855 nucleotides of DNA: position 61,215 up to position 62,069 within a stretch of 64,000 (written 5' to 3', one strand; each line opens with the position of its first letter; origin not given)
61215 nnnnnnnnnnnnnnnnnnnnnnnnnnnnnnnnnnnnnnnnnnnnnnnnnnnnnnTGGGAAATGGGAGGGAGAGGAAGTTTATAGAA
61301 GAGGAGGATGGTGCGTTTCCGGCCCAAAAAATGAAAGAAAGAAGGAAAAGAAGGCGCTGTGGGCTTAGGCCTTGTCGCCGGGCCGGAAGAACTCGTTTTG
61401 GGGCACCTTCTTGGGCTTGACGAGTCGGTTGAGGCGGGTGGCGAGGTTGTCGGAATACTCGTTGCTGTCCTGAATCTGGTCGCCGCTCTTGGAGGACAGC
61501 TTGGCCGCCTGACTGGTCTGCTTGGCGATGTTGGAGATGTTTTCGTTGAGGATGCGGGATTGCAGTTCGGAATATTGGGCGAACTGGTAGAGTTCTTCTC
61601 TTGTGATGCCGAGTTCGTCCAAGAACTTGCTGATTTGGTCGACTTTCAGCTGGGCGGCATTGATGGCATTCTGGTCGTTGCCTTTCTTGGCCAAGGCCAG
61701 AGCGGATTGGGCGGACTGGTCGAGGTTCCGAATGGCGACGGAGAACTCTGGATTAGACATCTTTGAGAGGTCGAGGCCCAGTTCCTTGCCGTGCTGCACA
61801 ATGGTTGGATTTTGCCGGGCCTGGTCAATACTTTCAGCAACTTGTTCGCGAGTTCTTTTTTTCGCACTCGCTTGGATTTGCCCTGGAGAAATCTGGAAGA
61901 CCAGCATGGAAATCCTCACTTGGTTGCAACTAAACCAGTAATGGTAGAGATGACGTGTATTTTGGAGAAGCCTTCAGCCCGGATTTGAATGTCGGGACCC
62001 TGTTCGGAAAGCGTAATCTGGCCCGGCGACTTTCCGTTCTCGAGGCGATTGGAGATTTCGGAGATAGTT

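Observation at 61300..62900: Lower-GC islet: Tat-secreted protein and Q/N-rich protein, translationally coupled, upstream of a DExH/DUF1998 helicase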

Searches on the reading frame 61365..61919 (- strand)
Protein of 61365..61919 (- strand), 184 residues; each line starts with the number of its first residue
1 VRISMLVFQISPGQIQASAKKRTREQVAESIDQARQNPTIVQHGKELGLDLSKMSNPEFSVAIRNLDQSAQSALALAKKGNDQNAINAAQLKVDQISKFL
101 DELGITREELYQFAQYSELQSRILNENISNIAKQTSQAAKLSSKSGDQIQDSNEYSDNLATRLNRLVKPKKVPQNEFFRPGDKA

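Call 5: search_protein_families(library=pfam, proteins=[window:61365-61919:-], max_evalue=0.1)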
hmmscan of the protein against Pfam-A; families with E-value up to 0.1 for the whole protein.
window:61365-61919:- (184 aa): 1 family
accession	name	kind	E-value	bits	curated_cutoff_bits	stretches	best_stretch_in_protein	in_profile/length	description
PF03978.18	Borrelia_REV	-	0.019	15.3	27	1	46-151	72-174/181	Borrelia burgdorferi REV protein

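Call 6: search_protein_families(library=ncbifam, proteins=[window:61365-61919:-], max_evalue=0.1)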
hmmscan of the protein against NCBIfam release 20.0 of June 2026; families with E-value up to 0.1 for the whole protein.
window:61365-61919:- (184 aa): 1 family
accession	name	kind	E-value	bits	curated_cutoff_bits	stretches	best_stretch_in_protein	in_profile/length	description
NF050025.1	SulfAcetaldRedSarD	equivalog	0.0063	15.4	700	1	47-133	286-374/385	sulfoacetaldehyde reductase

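Call 13: find_homologous_proteins(query=window:61365-61907:-, max_evalue=0.01)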
Query window:61365-61907:- (180 aa): 1 proteins with E <= 0.01 among 142 candidates.
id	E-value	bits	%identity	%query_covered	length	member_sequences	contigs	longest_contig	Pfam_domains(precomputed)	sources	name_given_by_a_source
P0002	8.5e-106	369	100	100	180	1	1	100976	-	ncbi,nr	ncbi:Uncharacterised protein [uncultured archaeon]|nr:Uncharacterised protein [uncultured archaeon]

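Call 39: search_protein_families(library=padloc, proteins=[window:61365-61907:-], max_evalue=0.01)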
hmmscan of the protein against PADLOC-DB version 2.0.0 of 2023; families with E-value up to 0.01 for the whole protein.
window:61365-61907:- (180 aa): 0 families

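Call 40: search_protein_families(library=phrogs, proteins=[window:61365-61907:-], max_evalue=0.01)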
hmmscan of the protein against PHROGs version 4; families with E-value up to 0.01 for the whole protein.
window:61365-61907:- (180 aa): 0 families

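Call 45: predict_structure(protein=window:61365-61907:-)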
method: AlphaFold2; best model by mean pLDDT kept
length: 180 residues; sequences in the alignment: 1
mean_pLDDT: 76.6   pTM: 0.56
mean pLDDT of the five models: 76.6, 75.9, 66.1, 46.0, 44.2
residues with pLDDT >= 90: 71; 70-90: 44; 50-70: 52; < 50: 13
segments of 3 or more residues with pLDDT < 50: 1-5
pLDDT, mean of each block of 10 residues (from residue 1): 48 59 89 92 90 91 94 95 94 93 90 80 82 64 52 59 54 54
secondary structure, 60 per line:
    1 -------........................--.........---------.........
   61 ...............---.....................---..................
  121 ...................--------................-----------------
elements in order: H8-31 H34-42 H52-75 H79-99 H103-139 H148-163

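Call 64: search_solved_structures(query=A2, max_evalue=10)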
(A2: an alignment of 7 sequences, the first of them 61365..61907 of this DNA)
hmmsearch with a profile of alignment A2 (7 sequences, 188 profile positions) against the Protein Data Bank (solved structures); distinct sequences matched with E-value up to 10: 4.
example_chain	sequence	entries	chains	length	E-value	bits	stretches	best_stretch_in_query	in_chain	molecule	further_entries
2qgs_A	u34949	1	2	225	0.03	17.8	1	33-146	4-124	Protein SE1688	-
1fyh_A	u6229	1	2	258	0.053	17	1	15-78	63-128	Interferon gamma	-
1eku_A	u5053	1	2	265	0.074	16.5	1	15-91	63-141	Interferon gamma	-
6wa9_L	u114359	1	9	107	0.53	13.7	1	74-145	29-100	CdsO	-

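Call 66: search_protein_families(library=pfam, alignment_id=A2, max_evalue=0.05)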
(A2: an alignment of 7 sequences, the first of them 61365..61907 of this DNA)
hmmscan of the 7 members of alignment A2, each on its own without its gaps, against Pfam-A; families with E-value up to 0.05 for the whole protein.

A. member 1, window:61365-61907:- (180 aa): 1 family
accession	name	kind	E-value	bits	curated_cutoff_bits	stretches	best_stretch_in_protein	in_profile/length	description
PF03978.18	Borrelia_REV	-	0.014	15.7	27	1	42-147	72-174/181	Borrelia burgdorferi REV protein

B. families by the number of members that match (of 7 scanned): 7 families
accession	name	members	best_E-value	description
PF17830.6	STI1-HOP_DP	1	0.0028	STI1/HOP, DP domain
PF01992.21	vATP-synt_AC39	1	0.006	ATP synthase (C/AC39) subunit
PF21445.3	ADDB_N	1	0.012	ADDB, N-terminal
PF03978.18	Borrelia_REV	1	0.014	Borrelia burgdorferi REV protein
PF03682.18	UPF0158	1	0.031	Uncharacterised protein family (UPF0158)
PF00700.27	Flagellin_C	1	0.032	Bacterial flagellin C-terminal helical region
PF16326.10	ABC_tran_CTD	1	0.046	ABC transporter C-terminal domain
